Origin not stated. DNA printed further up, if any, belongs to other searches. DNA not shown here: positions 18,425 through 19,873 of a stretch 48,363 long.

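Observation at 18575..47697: Three dispersed paralogs of the GHL10 glycoside-hydrolase-like family in one 30-kb span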

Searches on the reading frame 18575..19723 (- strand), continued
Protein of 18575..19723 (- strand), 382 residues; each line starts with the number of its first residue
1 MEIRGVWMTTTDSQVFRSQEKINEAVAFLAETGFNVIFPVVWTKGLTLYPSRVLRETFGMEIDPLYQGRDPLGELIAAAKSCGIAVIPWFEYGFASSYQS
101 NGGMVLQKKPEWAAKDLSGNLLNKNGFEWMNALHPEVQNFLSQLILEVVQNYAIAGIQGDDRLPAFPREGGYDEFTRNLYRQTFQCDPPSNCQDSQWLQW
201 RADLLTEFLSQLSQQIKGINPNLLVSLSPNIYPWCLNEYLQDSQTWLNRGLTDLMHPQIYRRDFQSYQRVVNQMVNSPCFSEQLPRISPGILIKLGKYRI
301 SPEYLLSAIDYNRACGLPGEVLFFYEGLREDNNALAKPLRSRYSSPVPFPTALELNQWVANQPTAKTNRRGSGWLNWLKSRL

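Call 53: find_encoding_contigs(protein=P0128, flank=6000, max_places=1)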
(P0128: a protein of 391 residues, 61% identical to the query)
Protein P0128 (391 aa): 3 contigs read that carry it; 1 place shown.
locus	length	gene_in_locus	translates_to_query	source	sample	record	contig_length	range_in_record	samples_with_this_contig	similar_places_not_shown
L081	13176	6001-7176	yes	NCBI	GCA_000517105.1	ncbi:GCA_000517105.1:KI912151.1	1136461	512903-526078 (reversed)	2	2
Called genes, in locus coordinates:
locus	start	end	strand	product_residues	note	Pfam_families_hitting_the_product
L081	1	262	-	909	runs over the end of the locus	PF22422:MGH1-like_GH, PF03200:Glyco_hydro_63 (weak)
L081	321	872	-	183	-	PF03729:DUF308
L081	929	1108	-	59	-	PF13561:adh_short_C2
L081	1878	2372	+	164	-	-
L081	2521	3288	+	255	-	PF00132:Hexapep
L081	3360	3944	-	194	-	PF12766:Pyridox_oxase_2, PF01243:PNPOx_N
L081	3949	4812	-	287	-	PF00561:Abhydrolase_1, PF03096:Ndr, PF12146:Hydrolase_4, PF12697:Abhydrolase_6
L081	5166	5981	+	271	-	PF06724:DUF1206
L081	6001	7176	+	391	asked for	PF02638:GHL10, PF14871:GHL6 (weak)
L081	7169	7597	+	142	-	PF10184:DUF2358, PF12680:SnoaL_2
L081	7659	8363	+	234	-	-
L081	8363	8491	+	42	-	-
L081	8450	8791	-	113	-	PF14501:HATPase_c_5 (weak), PF02518:HATPase_c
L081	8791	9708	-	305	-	PF25487:ETR1_N, PF00512:HisKA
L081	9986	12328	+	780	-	PF00580:UvrD-helicase, PF13245:AAA_19, PF13361:UvrD_C, PF13538:UvrD_C_2, PF21196:PcrA_UvrD_tudor (weak)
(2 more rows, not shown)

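Call 54: find_encoding_contigs(protein=P0179, flank=6000, max_places=1)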
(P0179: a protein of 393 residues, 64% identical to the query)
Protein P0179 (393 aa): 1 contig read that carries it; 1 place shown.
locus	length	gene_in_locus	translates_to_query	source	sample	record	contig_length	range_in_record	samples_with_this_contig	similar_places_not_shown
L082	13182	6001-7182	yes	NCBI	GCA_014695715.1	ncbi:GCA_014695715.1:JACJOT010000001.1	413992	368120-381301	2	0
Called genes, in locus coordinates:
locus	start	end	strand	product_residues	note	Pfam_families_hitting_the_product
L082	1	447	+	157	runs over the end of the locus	PF03073:TspO_MBR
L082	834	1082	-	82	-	PF06150:ChaB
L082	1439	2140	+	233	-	-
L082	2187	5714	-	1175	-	PF25487:ETR1_N, PF08448:PAS_4, PF08447:PAS_3, PF00989:PAS, PF08448:PAS_4, PF13426:PAS_9, PF01590:GAF, PF13185:GAF_2, +5 more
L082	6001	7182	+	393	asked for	PF02638:GHL10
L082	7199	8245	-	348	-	PF01757:Acyl_transf_3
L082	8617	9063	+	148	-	PF10184:DUF2358, PF12680:SnoaL_2 (weak)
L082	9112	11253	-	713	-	PF25487:ETR1_N, PF00989:PAS, PF13426:PAS_9, PF08447:PAS_3, PF00989:PAS, PF08448:PAS_4, PF13426:PAS_9, PF08447:PAS_3, +5 more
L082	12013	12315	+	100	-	-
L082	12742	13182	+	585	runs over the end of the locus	PF03485:Arg_tRNA_synt_N, PF00750:tRNA-synt_1d, PF05746:DALR_1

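Call 55: find_encoding_contigs(protein=P0156, flank=6000, max_places=1)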
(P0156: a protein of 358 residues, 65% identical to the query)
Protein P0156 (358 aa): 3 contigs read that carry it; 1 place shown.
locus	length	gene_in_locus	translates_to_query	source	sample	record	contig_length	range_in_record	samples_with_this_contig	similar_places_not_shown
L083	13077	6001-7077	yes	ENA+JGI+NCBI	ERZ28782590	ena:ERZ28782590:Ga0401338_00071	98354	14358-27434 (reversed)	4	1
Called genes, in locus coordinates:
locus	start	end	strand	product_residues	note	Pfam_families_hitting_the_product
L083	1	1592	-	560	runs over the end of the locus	PF06418:CTP_synth_N, PF00117:GATase, PF07722:Peptidase_C26 (faint)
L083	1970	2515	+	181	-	PF01243:PNPOx_N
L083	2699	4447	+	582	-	PF08239:SH3_3 (weak), PF01520:Amidase_3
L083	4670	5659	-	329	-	-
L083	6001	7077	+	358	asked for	PF02638:GHL10, PF14871:GHL6 (weak)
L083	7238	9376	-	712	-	PF19420:DDAH_eukar, PF04455:Saccharop_dh_N, PF21571:ArgZ-like_C_1st, PF21570:ArgZ-like_C_2nd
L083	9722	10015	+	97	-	PF04365:BrnT_toxin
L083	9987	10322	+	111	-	PF12441:CopG_antitoxin (weak)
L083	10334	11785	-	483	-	-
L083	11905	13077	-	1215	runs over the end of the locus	PF00931:NB-ARC, PF24105:Beta-prop_CAF1B_HIR1, PF23414:Beta-prop_EML_2, PF24782:WD40_MABP1-WDR62_2nd, PF24807:WD40_CDC20-Fz, PF24814:WD40_Prp19, PF25168:Beta-prop_WDR36-Utp21_2nd, PF25171:Beta-prop_WDR36-Utp21_1st, +195 more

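Call 92: predict_structure(alignment_id=A3)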
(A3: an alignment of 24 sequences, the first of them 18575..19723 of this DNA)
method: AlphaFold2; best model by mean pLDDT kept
length: 382 residues; sequences in the alignment: 24
mean_pLDDT: 85.4   pTM: 0.86
mean pLDDT of the five models: 85.4, 83.5, 81.6, 72.2, 72.1
residues with pLDDT >= 90: 180; 70-90: 158; 50-70: 28; < 50: 16
segments of 3 or more residues with pLDDT < 50: 366-376, 380-382
pLDDT, mean of each block of 10 residues (from residue 1): 86 83 90 90 87 93 90 97 94 70 83 92 87 93 96 95 86 90 88 90 93 96 91 87 90 88 86 88 89 70 88 92 62 74 85 90 56 48 43
secondary structure, 60 per line:
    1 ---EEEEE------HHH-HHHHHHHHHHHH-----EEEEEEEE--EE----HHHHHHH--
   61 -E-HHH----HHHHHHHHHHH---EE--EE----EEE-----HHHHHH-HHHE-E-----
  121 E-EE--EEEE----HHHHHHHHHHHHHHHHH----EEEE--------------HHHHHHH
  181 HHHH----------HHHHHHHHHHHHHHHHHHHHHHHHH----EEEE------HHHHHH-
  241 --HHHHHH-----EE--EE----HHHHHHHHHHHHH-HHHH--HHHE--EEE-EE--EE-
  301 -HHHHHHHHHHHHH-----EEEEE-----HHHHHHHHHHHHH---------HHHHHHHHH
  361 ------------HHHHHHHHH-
elements in order: E4-8 H19-30 E36-43 H52-58 H71-81 E95-97 H103-108 E127-130 H135-151 E156-159 H174-184 H195-219 E224-227 H234-239 H243-248 H264-276 H278-281 E290-292 H302-314 E320-324 H330-342 H352-360 H373-381
